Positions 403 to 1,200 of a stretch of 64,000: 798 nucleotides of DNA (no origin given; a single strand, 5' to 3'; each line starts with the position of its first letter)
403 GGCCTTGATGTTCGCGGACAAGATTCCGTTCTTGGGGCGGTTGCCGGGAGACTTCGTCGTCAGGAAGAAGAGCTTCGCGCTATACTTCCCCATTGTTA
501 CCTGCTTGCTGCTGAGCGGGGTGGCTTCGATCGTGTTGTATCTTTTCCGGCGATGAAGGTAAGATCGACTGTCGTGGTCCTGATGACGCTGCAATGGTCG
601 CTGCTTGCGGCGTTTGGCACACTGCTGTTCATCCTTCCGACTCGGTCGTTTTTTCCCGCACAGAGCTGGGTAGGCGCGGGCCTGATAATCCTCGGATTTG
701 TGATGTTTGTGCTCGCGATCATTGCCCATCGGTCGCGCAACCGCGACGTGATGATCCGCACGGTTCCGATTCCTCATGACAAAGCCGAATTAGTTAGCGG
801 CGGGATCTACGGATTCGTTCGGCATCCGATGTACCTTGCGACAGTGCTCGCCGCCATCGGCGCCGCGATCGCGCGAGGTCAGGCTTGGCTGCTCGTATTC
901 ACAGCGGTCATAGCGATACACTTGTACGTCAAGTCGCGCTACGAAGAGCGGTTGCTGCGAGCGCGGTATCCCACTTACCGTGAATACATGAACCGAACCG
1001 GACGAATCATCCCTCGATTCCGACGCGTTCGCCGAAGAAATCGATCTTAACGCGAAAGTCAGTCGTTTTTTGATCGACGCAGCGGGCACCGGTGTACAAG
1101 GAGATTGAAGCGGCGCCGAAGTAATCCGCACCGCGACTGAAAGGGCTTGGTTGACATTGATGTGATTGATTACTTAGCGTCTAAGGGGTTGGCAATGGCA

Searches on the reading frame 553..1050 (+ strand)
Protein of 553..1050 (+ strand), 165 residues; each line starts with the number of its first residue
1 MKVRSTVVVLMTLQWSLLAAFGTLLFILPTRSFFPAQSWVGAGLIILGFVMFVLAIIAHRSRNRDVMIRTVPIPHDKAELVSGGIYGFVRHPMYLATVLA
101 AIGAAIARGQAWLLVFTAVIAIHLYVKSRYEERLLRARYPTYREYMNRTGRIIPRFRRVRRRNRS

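Call 11: search_protein_families(library=pfam, proteins=[window:553-1050:+])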
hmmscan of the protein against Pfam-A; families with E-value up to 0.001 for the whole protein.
window:553-1050:+ (165 aa): 5 families
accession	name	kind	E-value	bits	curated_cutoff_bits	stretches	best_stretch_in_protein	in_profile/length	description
PF04191.18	PEMT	-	1.9e-13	51.2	25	1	38-140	3-103/105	Phospholipid methyltransferase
PF04140.19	ICMT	-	2.4e-09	37.9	24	1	45-135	5-93/95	Isoprenylcysteine carboxyl methyltransferase (ICMT) family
PF06966.17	DUF1295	-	2.1e-05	24.6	20.4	1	30-149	113-235/235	Protein of unknown function (DUF1295)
PF02544.21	Steroid_dh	-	9.4e-05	22.9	22.6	1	35-143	31-139/150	3-oxo-5-alpha-steroid 4-dehydrogenase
PF07298.16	NnrU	-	0.00021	21.4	24.7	1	7-132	40-143/188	NnrU protein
